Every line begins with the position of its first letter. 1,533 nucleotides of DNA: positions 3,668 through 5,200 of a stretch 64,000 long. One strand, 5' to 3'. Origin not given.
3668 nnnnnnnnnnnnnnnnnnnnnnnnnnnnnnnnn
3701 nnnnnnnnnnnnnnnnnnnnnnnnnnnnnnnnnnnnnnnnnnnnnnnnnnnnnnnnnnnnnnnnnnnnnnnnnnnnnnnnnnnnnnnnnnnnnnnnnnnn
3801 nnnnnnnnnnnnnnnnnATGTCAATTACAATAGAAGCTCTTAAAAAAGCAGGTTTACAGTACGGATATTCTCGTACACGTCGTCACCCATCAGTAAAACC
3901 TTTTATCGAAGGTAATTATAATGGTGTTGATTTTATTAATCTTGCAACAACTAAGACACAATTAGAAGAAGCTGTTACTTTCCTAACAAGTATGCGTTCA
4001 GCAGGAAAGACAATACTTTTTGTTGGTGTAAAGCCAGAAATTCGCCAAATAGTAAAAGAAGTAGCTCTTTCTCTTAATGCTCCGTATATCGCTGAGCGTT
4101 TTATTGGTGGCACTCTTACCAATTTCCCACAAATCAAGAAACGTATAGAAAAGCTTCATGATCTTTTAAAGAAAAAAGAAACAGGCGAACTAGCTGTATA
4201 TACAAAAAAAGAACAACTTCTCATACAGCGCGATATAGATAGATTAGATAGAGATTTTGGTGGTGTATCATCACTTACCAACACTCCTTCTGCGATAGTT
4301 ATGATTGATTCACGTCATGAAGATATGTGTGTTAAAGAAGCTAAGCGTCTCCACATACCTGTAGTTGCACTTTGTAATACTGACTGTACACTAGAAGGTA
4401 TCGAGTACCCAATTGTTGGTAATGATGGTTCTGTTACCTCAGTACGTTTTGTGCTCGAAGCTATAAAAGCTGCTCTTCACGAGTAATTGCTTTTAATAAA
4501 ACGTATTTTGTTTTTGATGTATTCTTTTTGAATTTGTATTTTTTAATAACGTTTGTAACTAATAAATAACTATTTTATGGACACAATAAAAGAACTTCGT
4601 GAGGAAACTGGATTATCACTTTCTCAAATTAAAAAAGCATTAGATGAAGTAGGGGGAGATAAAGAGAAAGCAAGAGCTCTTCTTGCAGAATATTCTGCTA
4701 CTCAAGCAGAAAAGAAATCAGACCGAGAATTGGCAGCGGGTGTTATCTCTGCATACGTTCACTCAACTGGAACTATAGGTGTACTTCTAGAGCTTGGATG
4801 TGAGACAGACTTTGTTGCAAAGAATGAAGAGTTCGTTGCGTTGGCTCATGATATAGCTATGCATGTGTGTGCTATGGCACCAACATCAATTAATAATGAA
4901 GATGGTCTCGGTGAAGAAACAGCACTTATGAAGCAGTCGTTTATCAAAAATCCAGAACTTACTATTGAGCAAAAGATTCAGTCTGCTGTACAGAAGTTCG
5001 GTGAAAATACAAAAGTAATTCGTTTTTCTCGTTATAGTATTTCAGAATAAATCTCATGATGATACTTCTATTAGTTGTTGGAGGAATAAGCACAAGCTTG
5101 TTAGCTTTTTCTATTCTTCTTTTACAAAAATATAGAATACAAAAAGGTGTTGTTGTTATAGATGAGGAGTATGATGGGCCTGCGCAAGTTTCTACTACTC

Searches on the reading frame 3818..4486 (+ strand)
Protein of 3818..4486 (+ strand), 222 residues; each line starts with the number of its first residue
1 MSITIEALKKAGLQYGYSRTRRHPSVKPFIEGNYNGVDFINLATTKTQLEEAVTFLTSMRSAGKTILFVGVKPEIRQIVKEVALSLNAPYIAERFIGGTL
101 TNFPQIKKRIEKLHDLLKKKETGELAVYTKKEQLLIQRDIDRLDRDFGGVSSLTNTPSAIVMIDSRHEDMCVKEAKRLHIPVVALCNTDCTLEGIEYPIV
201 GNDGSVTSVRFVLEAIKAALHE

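Call 37: search_protein_families(library=pfam, proteins=[window:3818-4486:+], max_evalue=0.0001)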
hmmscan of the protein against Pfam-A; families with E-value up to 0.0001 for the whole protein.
window:3818-4486:+ (222 aa): 1 family
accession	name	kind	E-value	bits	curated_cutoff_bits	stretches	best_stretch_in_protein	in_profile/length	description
PF00318.25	Ribosomal_S2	-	2.7e-60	203.8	26.1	1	10-221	3-214/216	Ribosomal protein S2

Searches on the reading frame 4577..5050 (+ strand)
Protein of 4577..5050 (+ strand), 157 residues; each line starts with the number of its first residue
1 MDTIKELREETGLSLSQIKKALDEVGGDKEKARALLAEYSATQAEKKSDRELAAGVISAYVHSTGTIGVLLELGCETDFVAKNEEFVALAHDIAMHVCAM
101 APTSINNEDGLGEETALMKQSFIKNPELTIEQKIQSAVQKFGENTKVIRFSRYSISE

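Call 37: search_protein_families(library=pfam, proteins=[window:4577-5050:+], max_evalue=0.0001)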
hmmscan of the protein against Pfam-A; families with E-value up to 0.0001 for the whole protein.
window:4577-5050:+ (157 aa): 1 family
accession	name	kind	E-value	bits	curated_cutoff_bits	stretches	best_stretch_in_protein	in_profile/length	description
PF00889.24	EF_TS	-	9e-16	58.5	27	1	54-108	79-125/204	Elongation factor TS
